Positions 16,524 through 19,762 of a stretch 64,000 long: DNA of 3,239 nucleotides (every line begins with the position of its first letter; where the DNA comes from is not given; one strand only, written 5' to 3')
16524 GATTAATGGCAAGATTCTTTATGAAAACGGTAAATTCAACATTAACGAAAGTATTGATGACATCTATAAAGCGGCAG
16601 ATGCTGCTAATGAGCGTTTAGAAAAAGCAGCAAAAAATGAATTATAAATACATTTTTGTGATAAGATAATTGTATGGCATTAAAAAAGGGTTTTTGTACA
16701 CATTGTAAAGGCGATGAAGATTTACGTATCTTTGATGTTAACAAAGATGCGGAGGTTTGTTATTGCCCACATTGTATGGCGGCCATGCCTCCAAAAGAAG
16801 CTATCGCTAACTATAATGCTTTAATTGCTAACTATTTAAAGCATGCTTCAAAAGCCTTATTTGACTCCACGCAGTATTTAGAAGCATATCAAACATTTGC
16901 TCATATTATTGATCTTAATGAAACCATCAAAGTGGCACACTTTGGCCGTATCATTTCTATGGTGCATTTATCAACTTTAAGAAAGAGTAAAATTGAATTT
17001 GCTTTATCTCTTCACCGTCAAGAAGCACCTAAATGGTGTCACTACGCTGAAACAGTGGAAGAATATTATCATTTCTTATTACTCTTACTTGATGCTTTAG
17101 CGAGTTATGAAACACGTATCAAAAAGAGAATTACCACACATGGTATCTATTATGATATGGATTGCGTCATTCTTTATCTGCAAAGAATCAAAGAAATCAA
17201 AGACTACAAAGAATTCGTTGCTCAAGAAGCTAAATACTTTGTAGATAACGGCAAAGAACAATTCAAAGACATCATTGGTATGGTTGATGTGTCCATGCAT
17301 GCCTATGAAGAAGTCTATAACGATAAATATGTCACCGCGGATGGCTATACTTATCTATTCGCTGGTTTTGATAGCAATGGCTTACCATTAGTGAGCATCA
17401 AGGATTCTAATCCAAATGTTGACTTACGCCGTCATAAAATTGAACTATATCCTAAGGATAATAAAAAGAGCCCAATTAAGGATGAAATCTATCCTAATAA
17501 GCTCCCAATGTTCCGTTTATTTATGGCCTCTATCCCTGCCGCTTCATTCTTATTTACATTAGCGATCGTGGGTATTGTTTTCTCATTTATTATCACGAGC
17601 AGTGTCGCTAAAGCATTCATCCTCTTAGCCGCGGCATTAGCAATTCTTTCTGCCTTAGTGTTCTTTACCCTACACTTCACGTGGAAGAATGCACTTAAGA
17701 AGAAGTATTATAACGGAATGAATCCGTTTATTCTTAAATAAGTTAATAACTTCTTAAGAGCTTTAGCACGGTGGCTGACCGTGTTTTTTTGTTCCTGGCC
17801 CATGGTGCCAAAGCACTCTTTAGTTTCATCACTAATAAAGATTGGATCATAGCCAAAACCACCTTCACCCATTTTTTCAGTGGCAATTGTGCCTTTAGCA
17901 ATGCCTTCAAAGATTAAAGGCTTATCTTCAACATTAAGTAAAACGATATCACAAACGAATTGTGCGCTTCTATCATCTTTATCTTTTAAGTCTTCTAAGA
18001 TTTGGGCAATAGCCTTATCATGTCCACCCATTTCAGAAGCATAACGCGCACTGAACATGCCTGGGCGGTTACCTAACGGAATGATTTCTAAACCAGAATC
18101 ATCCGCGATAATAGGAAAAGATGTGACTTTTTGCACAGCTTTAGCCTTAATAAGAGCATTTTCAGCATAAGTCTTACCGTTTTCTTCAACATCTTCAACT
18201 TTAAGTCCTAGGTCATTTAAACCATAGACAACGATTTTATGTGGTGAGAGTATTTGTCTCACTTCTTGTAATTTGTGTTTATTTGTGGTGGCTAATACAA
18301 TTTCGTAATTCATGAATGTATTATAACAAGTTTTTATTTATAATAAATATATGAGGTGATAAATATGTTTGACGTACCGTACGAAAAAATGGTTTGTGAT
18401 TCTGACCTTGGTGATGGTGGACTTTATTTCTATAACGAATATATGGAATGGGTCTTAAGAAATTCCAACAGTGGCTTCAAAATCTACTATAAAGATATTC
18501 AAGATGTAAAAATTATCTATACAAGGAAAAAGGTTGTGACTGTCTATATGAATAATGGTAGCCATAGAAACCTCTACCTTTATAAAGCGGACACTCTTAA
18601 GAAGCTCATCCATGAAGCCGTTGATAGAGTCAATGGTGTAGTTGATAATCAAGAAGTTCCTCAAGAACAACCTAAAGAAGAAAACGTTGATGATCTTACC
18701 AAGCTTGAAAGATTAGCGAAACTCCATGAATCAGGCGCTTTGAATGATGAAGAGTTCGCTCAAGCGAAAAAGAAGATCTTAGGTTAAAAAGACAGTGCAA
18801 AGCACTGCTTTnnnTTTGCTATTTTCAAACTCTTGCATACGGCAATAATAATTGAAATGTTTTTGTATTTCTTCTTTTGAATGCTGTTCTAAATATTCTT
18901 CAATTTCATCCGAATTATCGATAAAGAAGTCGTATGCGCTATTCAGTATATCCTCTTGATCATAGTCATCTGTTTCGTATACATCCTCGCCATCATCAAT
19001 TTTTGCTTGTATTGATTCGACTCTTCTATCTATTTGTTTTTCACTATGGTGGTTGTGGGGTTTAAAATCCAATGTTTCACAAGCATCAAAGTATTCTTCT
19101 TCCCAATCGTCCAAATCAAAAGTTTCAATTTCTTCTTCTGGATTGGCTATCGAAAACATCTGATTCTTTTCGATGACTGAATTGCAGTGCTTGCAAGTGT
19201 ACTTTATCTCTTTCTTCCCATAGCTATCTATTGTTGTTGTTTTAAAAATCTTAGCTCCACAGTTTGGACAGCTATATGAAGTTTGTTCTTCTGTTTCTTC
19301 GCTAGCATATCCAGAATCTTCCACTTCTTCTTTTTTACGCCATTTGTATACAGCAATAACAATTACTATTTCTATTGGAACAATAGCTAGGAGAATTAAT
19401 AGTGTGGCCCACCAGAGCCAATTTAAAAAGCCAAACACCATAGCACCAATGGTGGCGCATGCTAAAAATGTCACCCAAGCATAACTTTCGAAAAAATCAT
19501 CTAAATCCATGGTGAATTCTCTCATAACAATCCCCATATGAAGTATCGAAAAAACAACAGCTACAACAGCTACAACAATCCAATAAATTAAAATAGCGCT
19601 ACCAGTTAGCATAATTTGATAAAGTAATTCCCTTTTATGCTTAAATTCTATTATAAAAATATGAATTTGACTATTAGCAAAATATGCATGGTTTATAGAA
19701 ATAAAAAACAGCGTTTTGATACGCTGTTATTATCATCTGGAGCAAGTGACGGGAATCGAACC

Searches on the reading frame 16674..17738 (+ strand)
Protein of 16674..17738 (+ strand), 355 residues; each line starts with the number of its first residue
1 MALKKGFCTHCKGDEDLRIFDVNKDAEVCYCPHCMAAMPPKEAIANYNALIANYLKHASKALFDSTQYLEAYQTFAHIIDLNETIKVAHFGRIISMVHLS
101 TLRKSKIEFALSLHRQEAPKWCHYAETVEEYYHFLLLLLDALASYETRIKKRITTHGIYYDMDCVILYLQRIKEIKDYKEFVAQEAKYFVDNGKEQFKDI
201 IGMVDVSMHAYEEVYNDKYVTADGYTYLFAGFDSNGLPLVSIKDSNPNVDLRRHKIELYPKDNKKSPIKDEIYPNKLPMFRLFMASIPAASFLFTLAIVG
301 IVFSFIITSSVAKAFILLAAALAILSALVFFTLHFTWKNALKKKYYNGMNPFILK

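Call 78: search_protein_families(library=pfam, proteins=[window:16674-17738:+], max_evalue=0.001)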
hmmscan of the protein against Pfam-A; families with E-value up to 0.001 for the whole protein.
window:16674-17738:+ (355 aa): 1 family
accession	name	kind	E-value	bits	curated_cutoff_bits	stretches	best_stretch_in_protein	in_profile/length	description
PF06455.17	NADH5_C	-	0.00041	20.5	28.2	1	265-344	19-97/181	NADH dehydrogenase subunit 5 C-terminus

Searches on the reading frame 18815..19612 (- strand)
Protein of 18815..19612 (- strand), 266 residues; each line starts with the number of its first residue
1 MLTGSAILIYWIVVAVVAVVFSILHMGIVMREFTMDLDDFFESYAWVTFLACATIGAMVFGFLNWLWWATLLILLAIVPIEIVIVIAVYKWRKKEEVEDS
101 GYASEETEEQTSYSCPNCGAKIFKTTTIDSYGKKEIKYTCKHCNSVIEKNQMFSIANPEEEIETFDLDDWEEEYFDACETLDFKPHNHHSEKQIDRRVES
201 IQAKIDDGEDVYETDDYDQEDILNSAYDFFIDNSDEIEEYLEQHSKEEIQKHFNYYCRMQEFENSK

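Call 78: search_protein_families(library=pfam, proteins=[window:18815-19612:-], max_evalue=0.001)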
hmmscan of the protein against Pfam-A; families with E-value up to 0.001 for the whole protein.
window:18815-19612:- (266 aa): 2 families
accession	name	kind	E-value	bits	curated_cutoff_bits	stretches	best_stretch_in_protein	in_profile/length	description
PF10058.14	Zn_ribbon_10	-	0.00057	20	24.2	0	100-121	32-53/54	ER junction formation factor lunapark, zinc ribbon finger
PF08271.17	Zn_Ribbon_TF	-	0.00071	19.5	29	0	113-151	1-33/43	TFIIB zinc-binding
